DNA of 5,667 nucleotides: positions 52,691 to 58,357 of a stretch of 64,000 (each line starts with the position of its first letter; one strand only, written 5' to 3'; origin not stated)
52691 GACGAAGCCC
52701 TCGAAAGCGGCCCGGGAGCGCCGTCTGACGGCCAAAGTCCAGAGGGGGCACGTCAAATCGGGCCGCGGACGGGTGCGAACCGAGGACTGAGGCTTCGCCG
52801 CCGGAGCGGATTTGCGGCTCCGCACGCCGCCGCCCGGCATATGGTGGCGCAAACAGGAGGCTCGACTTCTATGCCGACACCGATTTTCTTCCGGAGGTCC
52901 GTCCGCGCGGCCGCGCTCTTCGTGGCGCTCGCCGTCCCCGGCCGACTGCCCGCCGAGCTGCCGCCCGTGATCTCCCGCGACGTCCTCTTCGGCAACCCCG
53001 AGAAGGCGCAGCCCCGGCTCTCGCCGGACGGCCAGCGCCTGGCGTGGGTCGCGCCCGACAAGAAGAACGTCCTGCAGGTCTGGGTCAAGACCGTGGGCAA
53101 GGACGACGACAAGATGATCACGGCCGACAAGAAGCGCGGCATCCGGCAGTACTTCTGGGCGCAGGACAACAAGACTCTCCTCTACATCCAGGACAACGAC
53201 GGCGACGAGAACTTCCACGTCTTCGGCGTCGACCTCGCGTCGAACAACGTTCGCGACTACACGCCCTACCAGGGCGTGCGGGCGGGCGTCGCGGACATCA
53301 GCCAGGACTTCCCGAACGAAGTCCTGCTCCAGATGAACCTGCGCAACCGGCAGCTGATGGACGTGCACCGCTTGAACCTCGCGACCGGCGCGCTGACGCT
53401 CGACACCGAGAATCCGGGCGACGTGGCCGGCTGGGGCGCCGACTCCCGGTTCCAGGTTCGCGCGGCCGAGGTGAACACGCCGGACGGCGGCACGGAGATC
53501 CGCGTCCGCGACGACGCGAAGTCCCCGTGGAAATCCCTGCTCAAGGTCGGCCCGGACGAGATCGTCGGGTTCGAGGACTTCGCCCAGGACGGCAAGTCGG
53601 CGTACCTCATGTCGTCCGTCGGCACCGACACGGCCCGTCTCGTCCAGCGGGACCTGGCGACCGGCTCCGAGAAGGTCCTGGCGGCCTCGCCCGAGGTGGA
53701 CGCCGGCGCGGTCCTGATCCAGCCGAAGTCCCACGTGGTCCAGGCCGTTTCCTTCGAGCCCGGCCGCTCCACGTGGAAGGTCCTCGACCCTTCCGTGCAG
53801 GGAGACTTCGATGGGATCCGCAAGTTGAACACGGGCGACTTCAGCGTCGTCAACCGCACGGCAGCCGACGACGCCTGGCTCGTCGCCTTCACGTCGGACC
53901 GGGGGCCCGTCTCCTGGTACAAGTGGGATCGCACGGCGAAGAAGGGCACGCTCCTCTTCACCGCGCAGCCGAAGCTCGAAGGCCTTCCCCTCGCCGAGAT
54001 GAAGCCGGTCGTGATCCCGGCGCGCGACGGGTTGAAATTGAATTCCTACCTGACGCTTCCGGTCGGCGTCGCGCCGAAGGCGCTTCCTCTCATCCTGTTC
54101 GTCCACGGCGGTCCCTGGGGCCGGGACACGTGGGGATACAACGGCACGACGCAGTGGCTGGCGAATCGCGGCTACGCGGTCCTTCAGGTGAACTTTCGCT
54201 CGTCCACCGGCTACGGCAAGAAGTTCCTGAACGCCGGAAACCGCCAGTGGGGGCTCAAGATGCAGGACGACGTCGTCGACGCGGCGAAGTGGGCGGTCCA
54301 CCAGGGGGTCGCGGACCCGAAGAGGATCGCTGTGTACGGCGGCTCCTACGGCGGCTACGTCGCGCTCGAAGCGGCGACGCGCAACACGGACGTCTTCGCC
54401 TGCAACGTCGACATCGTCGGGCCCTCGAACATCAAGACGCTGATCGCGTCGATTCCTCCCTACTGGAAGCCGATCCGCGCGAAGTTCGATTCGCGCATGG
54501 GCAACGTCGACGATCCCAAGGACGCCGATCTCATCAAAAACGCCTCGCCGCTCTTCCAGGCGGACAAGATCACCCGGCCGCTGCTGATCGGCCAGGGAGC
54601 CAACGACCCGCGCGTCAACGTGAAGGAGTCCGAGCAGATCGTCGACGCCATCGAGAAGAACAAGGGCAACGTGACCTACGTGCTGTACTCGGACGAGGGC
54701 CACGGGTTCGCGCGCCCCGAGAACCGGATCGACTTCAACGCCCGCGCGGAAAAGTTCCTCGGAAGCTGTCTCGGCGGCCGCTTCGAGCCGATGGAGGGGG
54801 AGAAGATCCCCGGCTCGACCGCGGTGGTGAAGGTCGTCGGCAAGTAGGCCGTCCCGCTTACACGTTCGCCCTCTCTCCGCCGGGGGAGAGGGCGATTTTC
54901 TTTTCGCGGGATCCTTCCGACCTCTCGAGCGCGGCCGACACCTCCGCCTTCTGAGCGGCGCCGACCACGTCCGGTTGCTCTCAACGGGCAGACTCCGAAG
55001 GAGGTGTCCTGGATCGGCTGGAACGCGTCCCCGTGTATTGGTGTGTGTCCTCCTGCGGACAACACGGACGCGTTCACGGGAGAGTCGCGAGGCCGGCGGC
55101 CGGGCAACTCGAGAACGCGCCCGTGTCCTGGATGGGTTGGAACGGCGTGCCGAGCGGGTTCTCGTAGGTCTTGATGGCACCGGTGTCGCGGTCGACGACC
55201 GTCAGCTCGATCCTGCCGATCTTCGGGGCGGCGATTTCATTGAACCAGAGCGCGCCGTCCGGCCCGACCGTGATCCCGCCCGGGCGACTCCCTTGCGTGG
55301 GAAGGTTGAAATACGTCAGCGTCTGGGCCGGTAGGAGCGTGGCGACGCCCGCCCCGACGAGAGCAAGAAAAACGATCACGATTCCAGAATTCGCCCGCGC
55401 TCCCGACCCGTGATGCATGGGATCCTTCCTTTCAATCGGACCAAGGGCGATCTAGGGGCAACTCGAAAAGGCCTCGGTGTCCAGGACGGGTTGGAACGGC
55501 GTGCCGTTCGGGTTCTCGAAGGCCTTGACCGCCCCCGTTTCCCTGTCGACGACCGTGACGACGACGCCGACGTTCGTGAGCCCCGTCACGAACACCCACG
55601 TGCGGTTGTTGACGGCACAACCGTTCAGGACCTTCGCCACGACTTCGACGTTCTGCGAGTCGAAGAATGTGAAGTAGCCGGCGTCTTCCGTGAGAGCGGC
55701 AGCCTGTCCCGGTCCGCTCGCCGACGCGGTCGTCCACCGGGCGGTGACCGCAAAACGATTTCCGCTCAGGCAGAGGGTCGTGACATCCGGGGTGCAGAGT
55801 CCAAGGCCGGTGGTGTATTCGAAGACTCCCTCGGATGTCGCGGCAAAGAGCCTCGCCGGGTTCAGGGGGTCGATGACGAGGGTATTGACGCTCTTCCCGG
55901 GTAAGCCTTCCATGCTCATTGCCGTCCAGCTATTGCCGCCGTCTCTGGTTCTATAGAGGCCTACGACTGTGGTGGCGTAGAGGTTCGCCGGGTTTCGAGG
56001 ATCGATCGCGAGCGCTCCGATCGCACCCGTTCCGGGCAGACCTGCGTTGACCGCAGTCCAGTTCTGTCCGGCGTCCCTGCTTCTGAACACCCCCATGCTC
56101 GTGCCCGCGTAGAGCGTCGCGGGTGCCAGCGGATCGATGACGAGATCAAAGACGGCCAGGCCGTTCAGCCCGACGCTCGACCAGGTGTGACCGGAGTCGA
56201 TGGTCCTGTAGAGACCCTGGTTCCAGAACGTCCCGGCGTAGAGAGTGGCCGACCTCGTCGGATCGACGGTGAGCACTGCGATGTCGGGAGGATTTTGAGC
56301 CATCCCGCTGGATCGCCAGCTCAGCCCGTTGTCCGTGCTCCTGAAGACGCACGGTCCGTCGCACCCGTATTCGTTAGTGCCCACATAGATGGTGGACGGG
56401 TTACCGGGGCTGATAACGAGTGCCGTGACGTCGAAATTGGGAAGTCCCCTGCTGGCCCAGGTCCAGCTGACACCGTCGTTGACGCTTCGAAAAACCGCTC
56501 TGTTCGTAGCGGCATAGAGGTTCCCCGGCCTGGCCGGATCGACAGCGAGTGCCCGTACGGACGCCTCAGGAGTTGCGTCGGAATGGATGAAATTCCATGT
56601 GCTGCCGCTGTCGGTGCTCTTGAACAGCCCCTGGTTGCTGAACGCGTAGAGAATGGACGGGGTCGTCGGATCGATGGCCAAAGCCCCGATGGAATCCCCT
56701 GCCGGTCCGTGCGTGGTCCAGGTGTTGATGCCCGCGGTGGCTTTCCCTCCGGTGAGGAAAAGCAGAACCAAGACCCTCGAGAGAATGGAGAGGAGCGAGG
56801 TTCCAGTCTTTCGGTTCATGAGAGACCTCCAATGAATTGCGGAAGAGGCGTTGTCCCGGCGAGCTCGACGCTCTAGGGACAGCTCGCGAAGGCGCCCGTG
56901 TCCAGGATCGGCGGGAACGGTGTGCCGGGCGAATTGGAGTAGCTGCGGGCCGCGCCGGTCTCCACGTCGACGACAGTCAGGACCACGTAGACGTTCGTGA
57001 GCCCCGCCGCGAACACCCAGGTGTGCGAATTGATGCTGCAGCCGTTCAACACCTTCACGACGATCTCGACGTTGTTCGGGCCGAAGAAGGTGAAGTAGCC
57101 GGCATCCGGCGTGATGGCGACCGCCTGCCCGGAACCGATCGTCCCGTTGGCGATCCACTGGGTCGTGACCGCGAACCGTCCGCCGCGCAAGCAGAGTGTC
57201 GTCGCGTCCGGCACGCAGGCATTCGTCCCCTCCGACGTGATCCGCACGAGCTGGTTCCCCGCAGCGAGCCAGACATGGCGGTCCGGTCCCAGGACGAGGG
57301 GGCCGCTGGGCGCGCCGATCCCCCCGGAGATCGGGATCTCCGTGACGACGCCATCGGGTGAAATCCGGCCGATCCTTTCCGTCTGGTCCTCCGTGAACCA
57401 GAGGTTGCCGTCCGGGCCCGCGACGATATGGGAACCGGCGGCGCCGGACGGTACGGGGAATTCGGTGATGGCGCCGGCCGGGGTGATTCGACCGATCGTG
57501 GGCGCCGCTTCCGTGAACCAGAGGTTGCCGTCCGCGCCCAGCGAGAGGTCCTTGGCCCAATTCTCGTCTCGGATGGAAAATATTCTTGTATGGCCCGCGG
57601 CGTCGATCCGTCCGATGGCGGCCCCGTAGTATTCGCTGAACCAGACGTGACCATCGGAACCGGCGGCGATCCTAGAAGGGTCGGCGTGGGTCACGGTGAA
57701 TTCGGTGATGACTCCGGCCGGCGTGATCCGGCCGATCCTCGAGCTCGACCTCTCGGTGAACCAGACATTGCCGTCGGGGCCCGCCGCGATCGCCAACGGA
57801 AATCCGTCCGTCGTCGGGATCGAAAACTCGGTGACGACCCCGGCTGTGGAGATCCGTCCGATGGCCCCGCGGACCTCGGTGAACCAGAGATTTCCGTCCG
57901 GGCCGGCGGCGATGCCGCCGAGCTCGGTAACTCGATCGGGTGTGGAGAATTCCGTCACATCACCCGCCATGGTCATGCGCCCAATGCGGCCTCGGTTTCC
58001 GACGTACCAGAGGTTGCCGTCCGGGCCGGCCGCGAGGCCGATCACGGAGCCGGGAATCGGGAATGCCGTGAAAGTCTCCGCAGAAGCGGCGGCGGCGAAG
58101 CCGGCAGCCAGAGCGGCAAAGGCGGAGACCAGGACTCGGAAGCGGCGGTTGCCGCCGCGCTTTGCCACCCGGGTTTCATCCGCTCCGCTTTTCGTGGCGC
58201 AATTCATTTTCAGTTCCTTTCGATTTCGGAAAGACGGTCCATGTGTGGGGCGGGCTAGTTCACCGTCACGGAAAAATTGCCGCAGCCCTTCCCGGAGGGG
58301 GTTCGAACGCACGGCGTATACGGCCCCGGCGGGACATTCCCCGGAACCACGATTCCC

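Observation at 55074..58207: Family of secreted proteins sharing an uncharacterised ~100-aa cysteine-containing C-terminal domain ending ...QDT..F..CP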

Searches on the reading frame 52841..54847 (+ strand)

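Call 19: search_protein_families(library=pfam, proteins=[window:52841-54847:+], max_evalue=0.001)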
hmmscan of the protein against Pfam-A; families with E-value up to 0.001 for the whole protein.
window:52841-54847:+ (668 aa): 9 families
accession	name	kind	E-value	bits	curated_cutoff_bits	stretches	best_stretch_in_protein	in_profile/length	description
PF00326.27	Peptidase_S9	-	5.7e-44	150.6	22.6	1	432-646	2-212/213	Prolyl oligopeptidase family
PF20434.5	BD-FAE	-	1.4e-14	54.6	26.8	1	413-602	11-213/215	BD-FAE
PF01738.24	DLH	-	1.2e-13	51.6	21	1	429-637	21-202/217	Dienelactone hydrolase family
PF02129.25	Peptidase_S15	-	3.1e-12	47.2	23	1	396-530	1-131/262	X-Pro dipeptidyl-peptidase (S15 family)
PF12697.13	Abhydrolase_6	-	5.2e-09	37.5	26.3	1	418-550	1-121/217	Alpha/beta hydrolase family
PF12146.15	Hydrolase_4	-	8e-09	35.6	27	1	417-520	6-102/239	Serine aminopeptidase, S33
PF07859.19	Abhydrolase_3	-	3.7e-08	33.8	25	1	476-624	50-209/210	alpha/beta hydrolase fold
PF00561.26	Abhydrolase_1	-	0.00018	21.7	25.8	0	416-520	1-95/245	alpha/beta hydrolase fold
PF20408.4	Abhydrolase_11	-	0.00075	19.7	27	0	417-515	4-97/193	Alpha/beta hydrolase domain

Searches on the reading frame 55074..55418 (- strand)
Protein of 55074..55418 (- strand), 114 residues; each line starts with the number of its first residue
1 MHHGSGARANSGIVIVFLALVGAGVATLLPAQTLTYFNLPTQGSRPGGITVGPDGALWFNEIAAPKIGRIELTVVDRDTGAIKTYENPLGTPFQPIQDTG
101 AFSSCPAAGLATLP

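Call 4: search_protein_families(library=pfam, proteins=[window:55074-55418:-], max_evalue=1)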
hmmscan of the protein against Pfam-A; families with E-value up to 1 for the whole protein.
window:55074-55418:- (114 aa): 1 family
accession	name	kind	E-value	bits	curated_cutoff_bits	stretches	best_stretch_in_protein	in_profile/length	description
PF24684.1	Vgb_lyase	-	6.9e-12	45.2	50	1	31-72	168-209/290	Virginiamycin B lyase family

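Call 5: search_protein_families(library=ncbifam, proteins=[window:55074-55418:-], max_evalue=1)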
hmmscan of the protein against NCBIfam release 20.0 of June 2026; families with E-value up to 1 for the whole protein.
window:55074-55418:- (114 aa): 2 families
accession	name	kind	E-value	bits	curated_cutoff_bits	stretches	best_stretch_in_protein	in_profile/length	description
NF000096.1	stregra_B_VgbB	exception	2.5e-08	33.5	600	1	32-73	171-212/295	streptogramin B lyase Vgb(B)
NF000022.1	stregra_B_VgbA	exception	9.5e-08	31.5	600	1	17-71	198-252/299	streptogramin B lyase Vgb(A)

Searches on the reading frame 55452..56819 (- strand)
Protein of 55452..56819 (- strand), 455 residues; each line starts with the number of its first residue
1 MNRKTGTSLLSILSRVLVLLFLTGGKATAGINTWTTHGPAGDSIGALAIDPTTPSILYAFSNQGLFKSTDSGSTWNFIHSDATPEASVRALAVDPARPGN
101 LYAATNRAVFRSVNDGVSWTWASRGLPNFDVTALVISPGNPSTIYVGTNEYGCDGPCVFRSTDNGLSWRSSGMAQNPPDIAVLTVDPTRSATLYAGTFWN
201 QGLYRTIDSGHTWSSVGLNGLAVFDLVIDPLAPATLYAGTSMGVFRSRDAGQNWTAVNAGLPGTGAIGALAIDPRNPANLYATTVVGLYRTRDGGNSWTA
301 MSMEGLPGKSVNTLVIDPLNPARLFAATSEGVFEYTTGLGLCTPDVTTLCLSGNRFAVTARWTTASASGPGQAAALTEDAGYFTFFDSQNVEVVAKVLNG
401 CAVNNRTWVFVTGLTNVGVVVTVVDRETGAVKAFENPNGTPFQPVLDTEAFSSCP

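Call 4: search_protein_families(library=pfam, proteins=[window:55452-56819:-], max_evalue=1)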
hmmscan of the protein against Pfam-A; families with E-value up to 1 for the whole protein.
window:55452-56819:- (455 aa): 5 families
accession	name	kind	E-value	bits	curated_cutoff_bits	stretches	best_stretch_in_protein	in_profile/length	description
PF15902.12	Sortilin-Vps10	-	2.2e-19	70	33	3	244-330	3-89/446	Sortilin, neurotensin receptor 3,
PF14870.12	PSII_BNR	-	2.6e-07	30.7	27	1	201-305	38-144/303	Photosynthesis system II assembly factor YCF48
PF02012.26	BNR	-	0.0002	21.3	27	0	245-255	1-11/12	BNR/Asp-box repeat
PF19755.4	DUF6242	-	0.032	14.5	29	0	57-119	155-217/217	Domain of unknown function (DUF6242)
PF19212.5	CoV_NSP2_C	-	0.13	12.8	25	1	358-424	23-86/116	Coronavirus replicase NSP2, C-terminal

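Call 5: search_protein_families(library=ncbifam, proteins=[window:55452-56819:-], max_evalue=1)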
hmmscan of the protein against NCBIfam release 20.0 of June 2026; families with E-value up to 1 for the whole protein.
window:55452-56819:- (455 aa): 5 families
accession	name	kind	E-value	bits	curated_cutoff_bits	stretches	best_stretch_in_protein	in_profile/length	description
NF045728.1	glycosyl_F510_1955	equivalog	1.3e-48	165.4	175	6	159-259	75-175/246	F510_1955 family glycosylhydrolase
NF010237.0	PRK13684.1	equivalog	5.8e-10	38.7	326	2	201-304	66-170/334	photosynthesis system II assembly factor Ycf48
NF047818.1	LIC11996_lipo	equivalog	9e-08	31.6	350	0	116-199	299-385/422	LIC11996 family lipoprotein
NF053688.1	BamI_Bacteroidota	equivalog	2e-05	24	370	2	67-170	189-284/452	BamI family beta-barrel-assembly machinery protein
NF052228.1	T9SS_PorZ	equivalog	6.9e-05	21.5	260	0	296-337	356-404/757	type IX secretion system anionic LPS delivery protein PorZ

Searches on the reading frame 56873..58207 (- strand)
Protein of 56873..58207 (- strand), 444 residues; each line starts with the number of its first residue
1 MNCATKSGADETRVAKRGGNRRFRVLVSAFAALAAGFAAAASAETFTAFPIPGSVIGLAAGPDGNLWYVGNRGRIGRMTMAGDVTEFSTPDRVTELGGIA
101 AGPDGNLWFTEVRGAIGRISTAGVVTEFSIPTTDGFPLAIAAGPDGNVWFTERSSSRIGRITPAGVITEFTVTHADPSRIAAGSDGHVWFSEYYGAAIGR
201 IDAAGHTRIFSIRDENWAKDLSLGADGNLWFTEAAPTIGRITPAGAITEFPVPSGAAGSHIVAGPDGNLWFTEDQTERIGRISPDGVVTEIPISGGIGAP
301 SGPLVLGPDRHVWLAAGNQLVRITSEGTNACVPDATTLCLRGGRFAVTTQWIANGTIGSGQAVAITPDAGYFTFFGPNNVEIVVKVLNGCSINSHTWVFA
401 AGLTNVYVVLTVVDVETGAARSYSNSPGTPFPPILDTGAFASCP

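Call 4: search_protein_families(library=pfam, proteins=[window:56873-58207:-], max_evalue=1)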
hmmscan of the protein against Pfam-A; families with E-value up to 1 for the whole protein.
window:56873-58207:- (444 aa): 10 families
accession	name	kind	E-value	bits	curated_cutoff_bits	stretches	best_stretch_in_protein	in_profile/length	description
PF24684.1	Vgb_lyase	-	1.1e-80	271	50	2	44-216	43-222/290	Virginiamycin B lyase family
PF07494.17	Reg_prop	-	1.6e-08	34.2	20.4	0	138-150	8-20/24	Two component regulator propeller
PF08450.18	SGL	-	1.3e-06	28.6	26.3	1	145-235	11-105/246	SMP-30/Gluconolactonase/LRE-like region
PF16819.11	DUF5074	-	0.00019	21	27.2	0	258-294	184-224/353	Domain of unknown function (DUF5074)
PF01436.27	NHL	-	0.002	18.5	20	0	136-159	3-26/28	NHL repeat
PF20067.5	SSL_N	-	0.019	15.3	18.9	0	99-119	26-46/46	Strictosidine synthase-like, N-terminal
PF10012.15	DUF2255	-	0.065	13.9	29.8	0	147-177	47-78/115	Uncharacterized protein conserved in bacteria (DUF2255)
PF14220.11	DUF4329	-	0.11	12.9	28.6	0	262-279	94-111/116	Domain of unknown function (DUF4329)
PF13449.12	Phytase-like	-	0.14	12.4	27.6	0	172-206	65-99/284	Esterase-like activity of phytase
PF25021.1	TEN_NHL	-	0.16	11.3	27.1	0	137-169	33-63/357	Teneurin NHL domain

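Call 5: search_protein_families(library=ncbifam, proteins=[window:56873-58207:-], max_evalue=1)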
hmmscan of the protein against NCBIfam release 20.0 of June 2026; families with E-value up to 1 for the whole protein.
window:56873-58207:- (444 aa): 4 families
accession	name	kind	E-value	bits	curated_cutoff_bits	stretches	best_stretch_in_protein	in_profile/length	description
NF000022.1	stregra_B_VgbA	exception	3e-49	167.7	600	2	144-325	66-253/299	streptogramin B lyase Vgb(A)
NF000096.1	stregra_B_VgbB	exception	3.4e-46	157.8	600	2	59-191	147-283/295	streptogramin B lyase Vgb(B)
TIGR03606.1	non_repeat_PQQ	subfamily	5.5e-09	35.4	434.55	2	137-165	32-60/454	glucose/sorbosone family PQQ-dependent dehydrogenase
NF033206.1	ScyE_fam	subfamily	1.7e-07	31.1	80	2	58-157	211-325/333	ScyD/ScyE family protein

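Call 39: list_cluster_members(proteins=[window:56873-58204:-, window:55452-56816:-, window:396-1244:-, P0015, P0040, P0050])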
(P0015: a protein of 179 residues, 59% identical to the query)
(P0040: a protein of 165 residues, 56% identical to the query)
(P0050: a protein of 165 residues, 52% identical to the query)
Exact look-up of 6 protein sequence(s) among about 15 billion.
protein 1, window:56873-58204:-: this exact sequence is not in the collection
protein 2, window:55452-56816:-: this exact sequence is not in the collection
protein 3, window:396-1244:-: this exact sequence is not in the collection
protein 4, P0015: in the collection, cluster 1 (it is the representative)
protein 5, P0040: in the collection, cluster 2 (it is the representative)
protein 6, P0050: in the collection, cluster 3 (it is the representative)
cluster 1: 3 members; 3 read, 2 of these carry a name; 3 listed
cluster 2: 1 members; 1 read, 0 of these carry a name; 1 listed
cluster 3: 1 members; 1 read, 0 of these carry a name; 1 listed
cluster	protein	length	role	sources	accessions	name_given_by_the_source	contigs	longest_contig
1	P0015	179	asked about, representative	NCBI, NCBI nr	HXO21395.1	MAG TPA: hypothetical protein VOA87_15895, partial [Thermoanaerobaculia bacterium] | hypothetical protein [Thermoanaerobaculia bacterium]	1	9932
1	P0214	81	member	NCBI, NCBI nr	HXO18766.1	MAG TPA: hypothetical protein VOA87_02450, partial [Thermoanaerobaculia bacterium] | hypothetical protein [Thermoanaerobaculia bacterium]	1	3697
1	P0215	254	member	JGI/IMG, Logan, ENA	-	-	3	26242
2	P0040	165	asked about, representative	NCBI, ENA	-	-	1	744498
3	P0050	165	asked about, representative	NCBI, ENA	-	-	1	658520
